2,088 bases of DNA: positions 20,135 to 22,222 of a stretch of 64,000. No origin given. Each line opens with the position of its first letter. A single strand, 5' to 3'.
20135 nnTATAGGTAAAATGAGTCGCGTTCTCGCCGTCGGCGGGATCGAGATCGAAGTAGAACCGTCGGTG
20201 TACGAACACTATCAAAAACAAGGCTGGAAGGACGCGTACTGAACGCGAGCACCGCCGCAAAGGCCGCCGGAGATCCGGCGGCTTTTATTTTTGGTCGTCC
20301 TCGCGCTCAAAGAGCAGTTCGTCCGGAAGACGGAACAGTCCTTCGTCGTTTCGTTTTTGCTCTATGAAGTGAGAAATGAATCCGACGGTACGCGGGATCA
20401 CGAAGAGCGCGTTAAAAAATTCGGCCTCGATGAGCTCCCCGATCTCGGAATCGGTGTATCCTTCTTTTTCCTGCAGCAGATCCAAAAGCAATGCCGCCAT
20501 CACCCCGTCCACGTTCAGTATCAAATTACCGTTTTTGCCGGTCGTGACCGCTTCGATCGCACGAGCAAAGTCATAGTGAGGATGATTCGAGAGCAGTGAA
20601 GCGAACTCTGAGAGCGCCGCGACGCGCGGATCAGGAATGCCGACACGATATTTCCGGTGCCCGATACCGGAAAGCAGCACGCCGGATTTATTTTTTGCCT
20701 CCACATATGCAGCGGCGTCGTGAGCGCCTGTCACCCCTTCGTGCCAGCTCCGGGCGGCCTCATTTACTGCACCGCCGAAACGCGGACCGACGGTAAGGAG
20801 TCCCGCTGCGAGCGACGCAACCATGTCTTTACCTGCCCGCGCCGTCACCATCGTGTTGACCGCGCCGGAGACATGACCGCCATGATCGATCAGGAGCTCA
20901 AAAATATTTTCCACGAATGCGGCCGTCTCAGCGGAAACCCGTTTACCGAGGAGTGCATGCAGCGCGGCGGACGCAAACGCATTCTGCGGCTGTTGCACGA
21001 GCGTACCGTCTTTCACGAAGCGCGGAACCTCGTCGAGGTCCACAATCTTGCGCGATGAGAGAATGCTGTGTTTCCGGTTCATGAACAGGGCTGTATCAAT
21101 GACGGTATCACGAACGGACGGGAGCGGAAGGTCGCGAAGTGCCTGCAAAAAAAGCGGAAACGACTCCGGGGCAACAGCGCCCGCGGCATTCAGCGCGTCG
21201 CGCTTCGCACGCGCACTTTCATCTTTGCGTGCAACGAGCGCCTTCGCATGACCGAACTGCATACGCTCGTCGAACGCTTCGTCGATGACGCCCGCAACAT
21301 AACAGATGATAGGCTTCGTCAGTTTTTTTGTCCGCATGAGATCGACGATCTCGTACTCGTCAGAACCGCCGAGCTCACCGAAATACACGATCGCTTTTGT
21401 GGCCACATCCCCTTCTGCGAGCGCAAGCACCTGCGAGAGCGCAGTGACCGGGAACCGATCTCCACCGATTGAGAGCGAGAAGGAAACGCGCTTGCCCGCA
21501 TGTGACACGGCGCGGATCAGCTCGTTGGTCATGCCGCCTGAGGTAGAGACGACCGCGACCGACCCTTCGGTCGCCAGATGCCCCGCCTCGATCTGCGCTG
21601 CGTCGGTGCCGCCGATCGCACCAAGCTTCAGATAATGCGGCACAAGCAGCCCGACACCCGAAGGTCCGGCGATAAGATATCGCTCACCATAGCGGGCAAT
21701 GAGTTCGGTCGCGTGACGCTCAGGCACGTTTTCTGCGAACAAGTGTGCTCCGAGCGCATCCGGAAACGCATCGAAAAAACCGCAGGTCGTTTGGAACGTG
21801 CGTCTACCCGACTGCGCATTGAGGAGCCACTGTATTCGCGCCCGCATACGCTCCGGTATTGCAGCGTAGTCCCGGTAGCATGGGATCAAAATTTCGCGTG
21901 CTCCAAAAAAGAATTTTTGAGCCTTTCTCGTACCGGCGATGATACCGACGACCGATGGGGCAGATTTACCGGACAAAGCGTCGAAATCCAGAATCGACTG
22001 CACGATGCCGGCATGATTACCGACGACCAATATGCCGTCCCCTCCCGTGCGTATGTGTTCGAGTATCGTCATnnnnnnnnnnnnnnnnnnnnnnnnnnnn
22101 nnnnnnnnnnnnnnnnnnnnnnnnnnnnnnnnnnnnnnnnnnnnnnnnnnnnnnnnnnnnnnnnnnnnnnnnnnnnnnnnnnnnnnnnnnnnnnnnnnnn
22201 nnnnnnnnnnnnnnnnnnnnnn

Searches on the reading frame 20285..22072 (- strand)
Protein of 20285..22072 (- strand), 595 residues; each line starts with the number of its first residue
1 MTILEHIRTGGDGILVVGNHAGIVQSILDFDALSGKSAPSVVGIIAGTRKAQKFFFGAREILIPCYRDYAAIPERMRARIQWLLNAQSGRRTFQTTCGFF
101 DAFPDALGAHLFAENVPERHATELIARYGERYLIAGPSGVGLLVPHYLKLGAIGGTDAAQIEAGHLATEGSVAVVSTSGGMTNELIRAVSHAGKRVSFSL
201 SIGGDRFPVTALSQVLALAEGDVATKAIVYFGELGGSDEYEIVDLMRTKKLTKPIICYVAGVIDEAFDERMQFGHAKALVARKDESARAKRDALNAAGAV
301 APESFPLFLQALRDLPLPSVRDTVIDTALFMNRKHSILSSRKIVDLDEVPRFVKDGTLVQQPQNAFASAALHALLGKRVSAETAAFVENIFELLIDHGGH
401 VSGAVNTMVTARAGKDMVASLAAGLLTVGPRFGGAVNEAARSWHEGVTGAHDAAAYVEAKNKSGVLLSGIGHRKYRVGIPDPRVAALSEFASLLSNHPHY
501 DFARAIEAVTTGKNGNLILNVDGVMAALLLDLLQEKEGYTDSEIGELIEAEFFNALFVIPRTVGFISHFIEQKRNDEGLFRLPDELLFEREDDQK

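Call 69: search_protein_families(library=pfam, proteins=[window:20285-22072:-], max_evalue=0.001)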
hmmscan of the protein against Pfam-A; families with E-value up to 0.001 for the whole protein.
window:20285-22072:- (595 aa): 3 families
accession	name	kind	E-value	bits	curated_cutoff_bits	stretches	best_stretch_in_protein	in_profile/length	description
PF00285.26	Citrate_synt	-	7.3e-27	94.8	27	1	361-581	144-355/357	Citrate synthase, C-terminal domain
PF00549.24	Ligase_CoA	-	8.9e-13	48.9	24.5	1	175-300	1-128/128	CoA-ligase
PF13607.11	Succ_CoA_lig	-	2e-06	28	27.4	1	169-305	1-128/138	Succinyl-CoA ligase like flavodoxin domain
